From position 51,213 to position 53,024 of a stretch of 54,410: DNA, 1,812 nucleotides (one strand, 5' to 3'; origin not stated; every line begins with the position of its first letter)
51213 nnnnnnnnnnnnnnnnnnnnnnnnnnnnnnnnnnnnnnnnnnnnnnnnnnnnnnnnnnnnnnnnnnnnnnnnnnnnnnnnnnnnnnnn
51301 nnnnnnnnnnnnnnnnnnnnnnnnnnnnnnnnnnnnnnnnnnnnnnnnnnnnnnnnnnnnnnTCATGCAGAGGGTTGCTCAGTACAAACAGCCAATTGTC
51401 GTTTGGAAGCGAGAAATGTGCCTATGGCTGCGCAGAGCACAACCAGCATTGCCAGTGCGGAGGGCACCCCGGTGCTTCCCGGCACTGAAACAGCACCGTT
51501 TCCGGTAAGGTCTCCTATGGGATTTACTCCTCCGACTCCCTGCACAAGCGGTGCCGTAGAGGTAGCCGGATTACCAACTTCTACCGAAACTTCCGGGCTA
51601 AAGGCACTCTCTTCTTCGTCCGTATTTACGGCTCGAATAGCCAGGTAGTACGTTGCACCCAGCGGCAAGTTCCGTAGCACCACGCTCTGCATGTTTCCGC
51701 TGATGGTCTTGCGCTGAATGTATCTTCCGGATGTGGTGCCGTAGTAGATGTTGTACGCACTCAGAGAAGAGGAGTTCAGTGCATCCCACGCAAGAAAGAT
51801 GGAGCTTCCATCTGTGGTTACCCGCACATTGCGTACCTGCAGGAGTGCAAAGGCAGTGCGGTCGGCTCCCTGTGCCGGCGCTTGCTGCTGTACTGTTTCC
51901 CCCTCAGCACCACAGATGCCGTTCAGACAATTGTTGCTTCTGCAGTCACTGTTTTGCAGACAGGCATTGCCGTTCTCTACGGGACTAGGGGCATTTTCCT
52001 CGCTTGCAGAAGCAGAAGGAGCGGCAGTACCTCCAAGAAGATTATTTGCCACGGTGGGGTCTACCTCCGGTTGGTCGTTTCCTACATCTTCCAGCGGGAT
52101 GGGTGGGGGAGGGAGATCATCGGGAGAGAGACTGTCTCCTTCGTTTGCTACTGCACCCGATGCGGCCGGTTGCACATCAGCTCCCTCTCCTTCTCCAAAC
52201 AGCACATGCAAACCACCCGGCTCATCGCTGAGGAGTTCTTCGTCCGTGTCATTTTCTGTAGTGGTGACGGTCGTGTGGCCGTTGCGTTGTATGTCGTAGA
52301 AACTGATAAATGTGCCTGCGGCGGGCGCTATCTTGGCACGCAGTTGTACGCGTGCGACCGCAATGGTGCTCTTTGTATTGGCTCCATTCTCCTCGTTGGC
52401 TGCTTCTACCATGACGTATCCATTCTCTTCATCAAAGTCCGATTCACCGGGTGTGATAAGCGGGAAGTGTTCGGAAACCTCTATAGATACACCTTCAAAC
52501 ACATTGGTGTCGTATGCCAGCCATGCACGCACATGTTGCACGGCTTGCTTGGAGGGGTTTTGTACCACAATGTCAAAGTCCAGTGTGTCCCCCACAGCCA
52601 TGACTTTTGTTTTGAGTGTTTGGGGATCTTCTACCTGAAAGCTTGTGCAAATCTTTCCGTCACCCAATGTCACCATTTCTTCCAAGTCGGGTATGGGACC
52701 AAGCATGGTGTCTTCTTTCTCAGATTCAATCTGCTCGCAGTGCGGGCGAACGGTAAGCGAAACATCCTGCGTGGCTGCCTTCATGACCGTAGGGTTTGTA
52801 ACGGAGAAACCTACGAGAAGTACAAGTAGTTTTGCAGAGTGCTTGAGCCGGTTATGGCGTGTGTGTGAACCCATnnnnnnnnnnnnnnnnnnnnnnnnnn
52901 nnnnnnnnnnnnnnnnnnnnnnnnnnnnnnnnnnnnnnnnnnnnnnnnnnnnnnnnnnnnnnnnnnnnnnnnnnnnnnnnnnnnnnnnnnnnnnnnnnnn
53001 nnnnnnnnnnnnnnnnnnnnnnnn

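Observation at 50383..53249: Three-gene surface operon encoding a dockerin-only protein next to a cohesin-like/FN3 anchored protein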

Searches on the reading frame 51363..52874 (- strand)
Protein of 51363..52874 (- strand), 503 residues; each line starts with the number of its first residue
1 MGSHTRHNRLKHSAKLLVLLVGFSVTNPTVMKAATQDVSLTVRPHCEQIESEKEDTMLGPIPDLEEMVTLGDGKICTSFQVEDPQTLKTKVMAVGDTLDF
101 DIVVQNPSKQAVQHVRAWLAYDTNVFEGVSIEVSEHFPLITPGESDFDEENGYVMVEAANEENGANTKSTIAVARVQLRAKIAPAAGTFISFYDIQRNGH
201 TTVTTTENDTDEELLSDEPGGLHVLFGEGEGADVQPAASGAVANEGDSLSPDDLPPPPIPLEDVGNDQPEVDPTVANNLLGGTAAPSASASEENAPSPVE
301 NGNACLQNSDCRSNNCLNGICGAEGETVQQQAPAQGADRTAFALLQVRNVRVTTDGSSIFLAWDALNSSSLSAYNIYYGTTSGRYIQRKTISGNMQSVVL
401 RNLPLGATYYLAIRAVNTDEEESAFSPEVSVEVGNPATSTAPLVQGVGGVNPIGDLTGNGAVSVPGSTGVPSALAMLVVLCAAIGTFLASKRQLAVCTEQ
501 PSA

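Call 3: search_protein_families(library=pfam, proteins=[window:51363-52874:-], max_evalue=1)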
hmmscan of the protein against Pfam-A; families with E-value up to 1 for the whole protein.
window:51363-52874:- (503 aa): 5 families
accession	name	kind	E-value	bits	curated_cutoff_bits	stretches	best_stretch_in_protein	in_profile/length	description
PF00041.27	fn3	-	2.2e-07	31.4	25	1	346-429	2-81/84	Fibronectin type III domain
PF00963.24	Cohesin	-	9.5e-05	23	24.1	1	89-202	8-124/139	Cohesin domain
PF16656.11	Pur_ac_phosph_N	-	0.033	15.2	30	1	352-428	8-88/93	Purple acid Phosphatase, N-terminal domain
PF00722.28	Glyco_hydro_16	-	0.19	11.6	22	1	160-232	29-96/175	Glycosyl hydrolases family 16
PF00927.28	Transglut_C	-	0.23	12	26.6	1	92-134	11-56/106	Transglutaminase family, C-terminal ig like domain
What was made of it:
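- On Cohesin (Pfam PF00963): The window protein scores 23.0 bits against a cut-off of 24.1 (call 3).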

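Call 4: search_protein_families(library=ncbifam, proteins=[window:51363-52874:-], max_evalue=1)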
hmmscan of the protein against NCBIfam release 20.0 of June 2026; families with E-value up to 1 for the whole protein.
window:51363-52874:- (503 aa): 1 family
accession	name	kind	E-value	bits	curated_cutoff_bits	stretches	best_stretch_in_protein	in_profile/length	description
TIGR03900.1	prc_long_Delta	hypoth_equivalog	0.098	10.5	660.95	1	81-131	558-608/973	MXAN_5808 family serine peptidase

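Call 8: find_homologous_proteins(query=window:51363-52874:-)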
Query window:51363-52874:- (503 aa): 119 proteins with E <= 0.001 among 8000 candidates.
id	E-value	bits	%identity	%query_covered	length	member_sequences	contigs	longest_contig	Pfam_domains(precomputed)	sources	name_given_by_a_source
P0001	0.0e+0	1116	100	100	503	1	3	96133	PF00041.28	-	-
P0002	6.2e-175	601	57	100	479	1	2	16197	PF00041.28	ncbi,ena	-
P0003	5.4e-173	594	57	99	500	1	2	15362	PF00041.28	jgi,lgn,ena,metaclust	metaclust:\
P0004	8.0e-163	561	54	100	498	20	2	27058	PF00041.28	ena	-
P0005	2.1e-151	523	59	44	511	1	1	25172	-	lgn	-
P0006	3.3e-151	523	50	99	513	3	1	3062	PF00041.28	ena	-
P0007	9.9e-150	518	50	99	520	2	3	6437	PF00041.28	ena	-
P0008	8.8e-143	495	49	100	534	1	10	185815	PF00041.28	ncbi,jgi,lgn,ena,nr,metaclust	ncbi:hypothetical protein COU78_05080 [Candidatus Peregrinibacteria bacterium CG10_big_fil_rev_8_21_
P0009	1.1e-142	494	50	93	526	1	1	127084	PF00041.28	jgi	jgi:hypothetical protein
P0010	1.0e-141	491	48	93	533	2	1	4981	PF00041.28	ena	-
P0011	1.6e-139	484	47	99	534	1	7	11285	PF00041.28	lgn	-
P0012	1.8e-120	421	46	96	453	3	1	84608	-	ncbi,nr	ncbi:MAG: hypothetical protein O2904_00250 [bacterium]|nr:hypothetical protein [bacterium]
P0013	2.2e-119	418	51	43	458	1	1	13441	PF00041.28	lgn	-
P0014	9.5e-119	415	46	97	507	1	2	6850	PF00041.28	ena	-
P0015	1.0e-114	402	40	100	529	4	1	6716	PF00041.28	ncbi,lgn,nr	ncbi:fibronectin type III domain-containing protein [Patescibacteria group bacterium]|nr:fibronectin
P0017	7.4e-114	399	45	96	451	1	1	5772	PF00963.25,PF00041.28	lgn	-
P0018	1.7e-113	398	53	40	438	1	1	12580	PF00963.25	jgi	jgi:hypothetical protein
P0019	7.6e-113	396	41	99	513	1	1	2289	PF00963.25,PF00041.28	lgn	-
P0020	1.9e-112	395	42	98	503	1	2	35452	PF00963.25,PF00041.28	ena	-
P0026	5.1e-110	387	43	93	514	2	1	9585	PF00963.25,PF00041.28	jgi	-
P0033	3.2e-108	381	51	40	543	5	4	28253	PF00963.25,PF00041.28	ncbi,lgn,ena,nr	ncbi:hypothetical protein A3F36_04790 [Candidatus Peribacteria bacterium RIFCSPHIGHO2_12_FULL_55_11]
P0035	8.4e-108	379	38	99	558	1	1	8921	PF00963.25,PF00041.28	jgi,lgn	-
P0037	1.6e-107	378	51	40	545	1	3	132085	PF00963.25,PF00041.28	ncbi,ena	-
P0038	2.0e-107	378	41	98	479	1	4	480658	PF00963.25,PF00041.28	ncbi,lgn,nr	ncbi:fibronectin type III domain-containing protein [Candidatus Peribacteria bacterium]|nr:fibronect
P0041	7.1e-106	373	39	96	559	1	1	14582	PF00963.25,PF00041.28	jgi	-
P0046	2.2e-104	368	39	100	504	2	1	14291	PF00963.25,PF00041.28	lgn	-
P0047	2.6e-104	368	41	96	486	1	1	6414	PF00963.25,PF00041.28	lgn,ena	-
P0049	2.3e-103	365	40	91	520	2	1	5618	PF00963.25,PF00041.28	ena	-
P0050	3.1e-103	364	41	100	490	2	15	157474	PF00963.25,PF00041.28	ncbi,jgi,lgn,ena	jgi:hypothetical protein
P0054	2.5e-102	361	39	100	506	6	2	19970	PF00963.25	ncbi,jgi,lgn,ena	-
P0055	5.1e-102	360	40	100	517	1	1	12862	PF00963.25,PF00041.28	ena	-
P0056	7.1e-102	360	40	94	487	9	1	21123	PF00963.25,PF00041.28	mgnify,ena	mgnify:FL=1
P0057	7.2e-101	357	51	35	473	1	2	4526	PF00963.25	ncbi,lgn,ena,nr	ncbi:MAG: hypothetical protein KAS32_15385 [Candidatus Peribacteraceae bacterium]|nr:hypothetical pr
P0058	1.4e-100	356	41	97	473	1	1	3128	PF00963.25,PF00041.28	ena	-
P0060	6.4e-99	350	40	95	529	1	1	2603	PF00963.25,PF00041.28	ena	-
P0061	1.2e-98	349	40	95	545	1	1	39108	PF00963.25,PF00041.28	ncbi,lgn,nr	ncbi:MAG: fibronectin type III domain-containing protein [Candidatus Peribacteraceae bacterium]|nr:f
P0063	1.7e-98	349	40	98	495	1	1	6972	PF00963.25,PF00041.28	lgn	-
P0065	5.7e-98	347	39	98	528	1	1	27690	PF00963.25,PF00041.28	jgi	jgi:hypothetical protein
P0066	2.4e-97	345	41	92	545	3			PF00963.25,PF00041.28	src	-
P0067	3.4e-97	344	40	98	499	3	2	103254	PF00963.25,PF00041.28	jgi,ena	-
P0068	4.6e-97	344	39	98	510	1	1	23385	PF00963.25,PF00041.28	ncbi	-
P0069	4.9e-97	344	40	94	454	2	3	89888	PF00963.25,PF00041.28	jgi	-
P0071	9.2e-97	343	49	40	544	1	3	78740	PF00963.25,PF00041.28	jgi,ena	jgi:hypothetical protein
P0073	6.7e-96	340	41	95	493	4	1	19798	PF00963.25,PF00041.28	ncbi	-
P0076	3.8e-93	331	39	98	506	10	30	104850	PF00963.25,PF00041.28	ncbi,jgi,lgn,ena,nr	ncbi:hypothetical protein HOK40_01175 [Candidatus Peregrinibacteria bacterium]|jgi:hypothetical prot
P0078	7.4e-90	320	38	99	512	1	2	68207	PF00963.25,PF00041.28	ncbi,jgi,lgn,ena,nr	ncbi:hypothetical protein COU75_01545 [Candidatus Peregrinibacteria bacterium CG10_big_fil_rev_8_21_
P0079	4.5e-89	318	39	99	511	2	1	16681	PF00963.25,PF00041.28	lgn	-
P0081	3.7e-86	308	45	38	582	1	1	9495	PF00963.25,PF00041.28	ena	-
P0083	1.4e-85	306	35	40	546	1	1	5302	PF13948.12,PF00963.25,PF00041.28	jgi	jgi:cysteine-rich repeat protein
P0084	6.7e-85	304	36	98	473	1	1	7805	PF00963.25,PF00041.28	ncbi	-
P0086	1.3e-79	286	33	37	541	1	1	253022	PF13948.12,PF00041.28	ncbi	ncbi:MAG: fibronectin type III domain-containing protein [Candidatus Peregrinibacteria bacterium]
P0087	1.3e-79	286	38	43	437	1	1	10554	PF00963.25,PF00041.28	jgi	jgi:hypothetical protein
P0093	8.1e-78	281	52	40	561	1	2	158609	PF13948.12,PF00963.25,PF00041.28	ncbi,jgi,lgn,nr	ncbi:MAG: fibronectin type III domain-containing protein [Candidatus Peribacteraceae bacterium]|jgi:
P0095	3.9e-77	278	51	40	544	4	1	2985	PF13948.12,PF00963.25,PF00041.28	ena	-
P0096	9.8e-77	277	53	31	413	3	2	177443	PF00041.28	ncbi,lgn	-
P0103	2.4e-74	269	49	41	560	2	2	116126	PF13948.12,PF00963.25,PF00041.28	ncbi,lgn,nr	ncbi:MAG: fibronectin type III domain-containing protein [Candidatus Peribacteraceae bacterium]|nr:f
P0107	1.3e-73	267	49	40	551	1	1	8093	PF13948.12,PF00963.25,PF00041.28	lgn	-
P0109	2.2e-73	266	56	31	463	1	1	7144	PF00963.25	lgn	-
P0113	8.5e-68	247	50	32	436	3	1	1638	PF00963.25,PF00041.28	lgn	-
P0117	2.8e-63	233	53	31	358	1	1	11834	PF00963.25,PF00041.28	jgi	jgi:hypothetical protein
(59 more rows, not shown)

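Call 10: find_encoding_contigs(protein=P0038, flank=6000, max_places=2)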
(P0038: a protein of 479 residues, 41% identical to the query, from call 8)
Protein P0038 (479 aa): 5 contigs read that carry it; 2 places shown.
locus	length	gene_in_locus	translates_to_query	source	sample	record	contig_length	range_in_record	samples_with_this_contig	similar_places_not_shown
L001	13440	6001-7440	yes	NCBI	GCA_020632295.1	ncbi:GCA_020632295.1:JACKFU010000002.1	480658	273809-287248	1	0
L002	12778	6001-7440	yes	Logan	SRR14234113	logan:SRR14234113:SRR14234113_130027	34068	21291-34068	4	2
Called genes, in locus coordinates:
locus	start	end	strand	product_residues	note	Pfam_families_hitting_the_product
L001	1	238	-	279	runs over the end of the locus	PF00395:SLH (weak)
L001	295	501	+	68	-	-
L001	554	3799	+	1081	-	PF25596:CPSase_L_D1, PF02222:ATP-grasp, PF02786:CPSase_L_D2, PF02787:CPSase_L_D3, PF25596:CPSase_L_D1, PF02222:ATP-grasp, PF02786:CPSase_L_D2, PF02142:MGS, +2 more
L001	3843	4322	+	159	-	PF03449:GreA_GreB_N, PF01272:GreA_GreB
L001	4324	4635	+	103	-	-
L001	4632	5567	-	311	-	PF06144:DNA_pol3_delta, PF21694:DNA_pol3_delta_C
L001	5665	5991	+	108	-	-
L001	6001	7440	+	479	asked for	PF00963:Cohesin (weak), PF00041:fn3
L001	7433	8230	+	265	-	PF13473:Cupredoxin_1 (weak)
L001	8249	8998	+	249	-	PF01988:VIT1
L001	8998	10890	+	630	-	PF00515:TPR_1 (weak), PF07719:TPR_2 (weak), PF13181:TPR_8 (weak), PF13424:TPR_12, PF00515:TPR_1 (weak), PF14559:TPR_19 (weak), PF00515:TPR_1 (weak), PF14559:TPR_19, +12 more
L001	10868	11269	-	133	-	PF08570:DUF1761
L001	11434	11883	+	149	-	PF02600:DsbB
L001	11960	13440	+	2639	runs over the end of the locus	-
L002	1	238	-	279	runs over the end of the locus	PF00395:SLH (weak)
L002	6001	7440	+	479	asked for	PF00963:Cohesin (weak), PF00041:fn3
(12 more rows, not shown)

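Call 11: find_encoding_contigs(protein=P0008, flank=6000, max_places=2)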
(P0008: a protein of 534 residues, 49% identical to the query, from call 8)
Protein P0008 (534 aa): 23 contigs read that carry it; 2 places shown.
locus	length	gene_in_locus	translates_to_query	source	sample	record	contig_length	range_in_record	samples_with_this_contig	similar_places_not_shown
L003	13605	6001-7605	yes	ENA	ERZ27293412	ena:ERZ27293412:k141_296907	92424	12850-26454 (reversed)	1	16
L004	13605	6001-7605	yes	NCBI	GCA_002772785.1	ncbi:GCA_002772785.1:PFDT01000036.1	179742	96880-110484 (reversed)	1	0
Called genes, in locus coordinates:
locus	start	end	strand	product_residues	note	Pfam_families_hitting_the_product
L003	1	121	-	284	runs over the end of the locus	PF00395:SLH (weak)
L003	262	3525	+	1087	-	PF25596:CPSase_L_D1, PF02222:ATP-grasp, PF02786:CPSase_L_D2, PF02787:CPSase_L_D3, PF25596:CPSase_L_D1, PF02222:ATP-grasp, PF02786:CPSase_L_D2, PF02142:MGS, +3 more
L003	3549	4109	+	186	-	PF03449:GreA_GreB_N, PF01272:GreA_GreB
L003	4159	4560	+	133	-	-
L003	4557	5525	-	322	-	PF21694:DNA_pol3_delta_C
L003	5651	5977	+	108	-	-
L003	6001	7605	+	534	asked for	PF00041:fn3 (weak)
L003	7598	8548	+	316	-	-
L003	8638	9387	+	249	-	PF01988:VIT1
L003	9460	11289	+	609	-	PF13424:TPR_12, PF00515:TPR_1, PF07719:TPR_2, PF13414:TPR_11, PF13424:TPR_12, PF13432:TPR_16, PF14559:TPR_19, PF13414:TPR_11, +26 more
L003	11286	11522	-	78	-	-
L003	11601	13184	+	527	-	PF00551:Formyl_trans_N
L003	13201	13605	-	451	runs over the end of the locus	PF04107:GCS2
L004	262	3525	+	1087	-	PF25596:CPSase_L_D1, PF02222:ATP-grasp, PF02786:CPSase_L_D2, PF02787:CPSase_L_D3, PF25596:CPSase_L_D1, PF02222:ATP-grasp, PF02786:CPSase_L_D2, PF02142:MGS, +3 more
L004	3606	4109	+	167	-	PF03449:GreA_GreB_N, PF01272:GreA_GreB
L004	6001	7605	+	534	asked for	PF00041:fn3 (weak)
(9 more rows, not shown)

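Call 12: find_encoding_contigs(protein=P0093, flank=5000, max_places=1)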
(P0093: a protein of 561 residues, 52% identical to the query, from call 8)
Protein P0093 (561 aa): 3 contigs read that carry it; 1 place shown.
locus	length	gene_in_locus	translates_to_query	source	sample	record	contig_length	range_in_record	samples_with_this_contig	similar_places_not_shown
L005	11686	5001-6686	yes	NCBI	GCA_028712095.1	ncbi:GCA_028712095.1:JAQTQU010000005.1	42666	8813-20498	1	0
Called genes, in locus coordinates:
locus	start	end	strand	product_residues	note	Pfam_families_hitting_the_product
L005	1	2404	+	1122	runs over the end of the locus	PF25596:CPSase_L_D1, PF02222:ATP-grasp (weak), PF02786:CPSase_L_D2, PF07478:Dala_Dala_lig_C (weak), PF02787:CPSase_L_D3, PF25596:CPSase_L_D1, PF02786:CPSase_L_D2, PF02142:MGS, +2 more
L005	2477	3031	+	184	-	PF03449:GreA_GreB_N, PF01272:GreA_GreB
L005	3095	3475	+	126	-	-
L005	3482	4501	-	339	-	PF06144:DNA_pol3_delta, PF21694:DNA_pol3_delta_C (weak)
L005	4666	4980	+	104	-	PF00404:Dockerin_1 (faint)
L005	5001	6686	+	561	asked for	PF00963:Cohesin (faint), PF13948:DUF4215, PF00041:fn3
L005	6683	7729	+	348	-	-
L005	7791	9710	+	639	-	PF23914:TPR_CcmH_CycH (weak), PF13424:TPR_12, PF13432:TPR_16, PF13432:TPR_16, PF13414:TPR_11, PF13432:TPR_16, PF00515:TPR_1, PF07719:TPR_2, +14 more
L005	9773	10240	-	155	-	-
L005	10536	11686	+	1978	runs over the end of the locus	PF13205:Big_5, PF11974:bMG3, PF01835:MG2, PF17972:bMG5 (weak), PF07703:A2M_BRD, PF00207:A2M, PF07678:TED_complement, PF17973:bMG10, +2 more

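Call 13: find_encoding_contigs(protein=P0076, flank=5000, max_places=1)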
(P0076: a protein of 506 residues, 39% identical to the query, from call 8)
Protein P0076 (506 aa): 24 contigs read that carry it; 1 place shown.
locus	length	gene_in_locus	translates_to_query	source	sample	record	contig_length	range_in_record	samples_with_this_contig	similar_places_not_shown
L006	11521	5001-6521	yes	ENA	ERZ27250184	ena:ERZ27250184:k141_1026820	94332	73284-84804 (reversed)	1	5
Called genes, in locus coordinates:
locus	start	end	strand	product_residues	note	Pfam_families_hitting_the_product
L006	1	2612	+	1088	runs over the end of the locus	PF25596:CPSase_L_D1, PF02222:ATP-grasp, PF02786:CPSase_L_D2, PF02787:CPSase_L_D3, PF25596:CPSase_L_D1, PF02222:ATP-grasp, PF02786:CPSase_L_D2, PF02142:MGS, +3 more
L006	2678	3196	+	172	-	PF03449:GreA_GreB_N, PF01272:GreA_GreB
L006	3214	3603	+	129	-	-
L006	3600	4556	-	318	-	PF06144:DNA_pol3_delta, PF21694:DNA_pol3_delta_C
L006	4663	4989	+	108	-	-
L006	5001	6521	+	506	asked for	PF00963:Cohesin, PF00041:fn3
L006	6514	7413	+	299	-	PF13473:Cupredoxin_1 (weak)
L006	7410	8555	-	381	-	PF00395:SLH, PF13948:DUF4215 (weak)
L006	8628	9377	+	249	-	PF01988:VIT1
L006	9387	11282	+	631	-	PF13424:TPR_12 (weak), PF00515:TPR_1 (weak), PF13424:TPR_12, PF00515:TPR_1 (weak), PF07719:TPR_2 (weak), PF13432:TPR_16, PF13414:TPR_11 (weak), PF14559:TPR_19 (weak), +11 more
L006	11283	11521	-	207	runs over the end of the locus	PF04264:YceI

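Call 14: find_encoding_contigs(protein=P0096, flank=5000, max_places=1)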
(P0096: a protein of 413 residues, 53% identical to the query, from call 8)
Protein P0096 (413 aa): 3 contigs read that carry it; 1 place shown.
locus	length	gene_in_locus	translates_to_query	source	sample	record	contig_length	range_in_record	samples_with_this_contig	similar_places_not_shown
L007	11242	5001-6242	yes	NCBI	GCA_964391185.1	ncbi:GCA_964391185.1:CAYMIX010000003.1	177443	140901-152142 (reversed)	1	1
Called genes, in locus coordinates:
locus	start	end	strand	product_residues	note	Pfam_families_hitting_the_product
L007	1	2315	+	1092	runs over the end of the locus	PF25596:CPSase_L_D1, PF02222:ATP-grasp (weak), PF02786:CPSase_L_D2, PF02787:CPSase_L_D3, PF25596:CPSase_L_D1, PF02222:ATP-grasp, PF02786:CPSase_L_D2, PF02142:MGS, +2 more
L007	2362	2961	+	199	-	PF03449:GreA_GreB_N, PF01272:GreA_GreB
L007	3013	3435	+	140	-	-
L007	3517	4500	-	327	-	PF06144:DNA_pol3_delta, PF21694:DNA_pol3_delta_C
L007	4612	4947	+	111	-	-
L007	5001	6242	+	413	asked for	PF00041:fn3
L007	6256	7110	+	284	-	-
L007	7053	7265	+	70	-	-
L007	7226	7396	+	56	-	-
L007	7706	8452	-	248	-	PF00892:EamA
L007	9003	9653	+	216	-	-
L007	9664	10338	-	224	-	-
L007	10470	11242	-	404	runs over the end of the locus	PF12704:MacB_PCD, PF02687:FtsX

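Call 15: find_encoding_contigs(protein=P0086, flank=5000, max_places=1)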
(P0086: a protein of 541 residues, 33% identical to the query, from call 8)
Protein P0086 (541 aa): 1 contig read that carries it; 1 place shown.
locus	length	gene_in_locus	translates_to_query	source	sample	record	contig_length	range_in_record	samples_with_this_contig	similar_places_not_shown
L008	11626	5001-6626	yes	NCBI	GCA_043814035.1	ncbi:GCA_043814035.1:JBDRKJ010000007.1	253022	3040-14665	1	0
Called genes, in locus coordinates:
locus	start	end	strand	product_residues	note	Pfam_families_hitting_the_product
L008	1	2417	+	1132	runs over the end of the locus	PF25596:CPSase_L_D1, PF02222:ATP-grasp (weak), PF02786:CPSase_L_D2, PF02787:CPSase_L_D3, PF25596:CPSase_L_D1, PF02222:ATP-grasp (weak), PF02786:CPSase_L_D2, PF02142:MGS, +2 more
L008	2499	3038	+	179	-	PF03449:GreA_GreB_N, PF01272:GreA_GreB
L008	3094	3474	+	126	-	-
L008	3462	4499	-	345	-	PF06144:DNA_pol3_delta (weak), PF21694:DNA_pol3_delta_C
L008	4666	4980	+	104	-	-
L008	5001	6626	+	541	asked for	PF13948:DUF4215, PF00041:fn3 (weak)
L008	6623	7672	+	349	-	-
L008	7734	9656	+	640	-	PF13424:TPR_12, PF13432:TPR_16, PF13414:TPR_11, PF13432:TPR_16, PF23914:TPR_CcmH_CycH (weak), PF00515:TPR_1, PF07719:TPR_2, PF13432:TPR_16, +11 more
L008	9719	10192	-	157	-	-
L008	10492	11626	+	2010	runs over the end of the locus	PF13205:Big_5, PF11974:bMG3, PF01835:MG2, PF07703:A2M_BRD, PF00207:A2M, PF07678:TED_complement, PF17973:bMG10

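Call 28: predict_structure(alignment_id=A1)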
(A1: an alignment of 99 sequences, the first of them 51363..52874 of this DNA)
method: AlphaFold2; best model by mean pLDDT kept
length: 503 residues; sequences in the alignment: 99
mean_pLDDT: 79.8   pTM: 0.52
mean pLDDT of the five models: 79.8, 79.4, 79.5, 79.3, 78.5
residues with pLDDT >= 90: 278; 70-90: 74; 50-70: 64; < 50: 87
segments of 3 or more residues with pLDDT < 50: 68-72, 239-241, 243-248, 260-268, 270-293, 329-335, 442-469
pLDDT, mean of each block of 10 residues (from residue 1): 63 84 78 88 86 67 53 71 95 97 96 98 98 98 96 98 95 98 96 95 94 95 88 51 49 58 43 41 39 69 93 92 68 58 94 95 95 97 92 95 95 97 95 92 40 43 45 80 87 71 57
secondary structure, 60 per line:
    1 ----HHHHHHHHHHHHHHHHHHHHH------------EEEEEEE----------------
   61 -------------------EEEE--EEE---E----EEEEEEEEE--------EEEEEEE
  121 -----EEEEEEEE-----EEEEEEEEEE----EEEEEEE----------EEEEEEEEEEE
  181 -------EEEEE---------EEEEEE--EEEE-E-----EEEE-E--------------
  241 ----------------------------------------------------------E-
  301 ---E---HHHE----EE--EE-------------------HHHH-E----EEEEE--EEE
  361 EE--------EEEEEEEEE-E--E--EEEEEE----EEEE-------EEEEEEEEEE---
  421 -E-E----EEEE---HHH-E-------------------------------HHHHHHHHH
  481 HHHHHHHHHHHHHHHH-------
elements in order: H5-25 E38-44 E80-83 E86-88 E97-105 E114-120 E126-133 E139-148 E153-159 E170-180 E188-192 E202-207 E210-213 E221-224 H341-344 E351-355 E358-362 E371-379 E387-392 E397-400 E408-417 E429-432 H472-496
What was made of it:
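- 52179..52769 (-): g2 residues 36-232: cohesin-fold beta-sandwich with an extra N-terminal strand. The conserved C46-C76 pair is probably a disulfide. pLDDT above 90 (call 28).
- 51990..52178 (-): g2 residues 233-295: acidic, Pro-rich disordered linker of variable length. pLDDT below 50 (call 28).
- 51570..51857 (-): g2 residues 340-435: FN3 domain, the most conserved part of the protein. Pfam fn3 31.4 bits (call 3). pLDDT above 90 (call 28).
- On Cohesin (Pfam PF00963): AlphaFold2 pLDDT above 90 for residues 80-230 (call 28).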
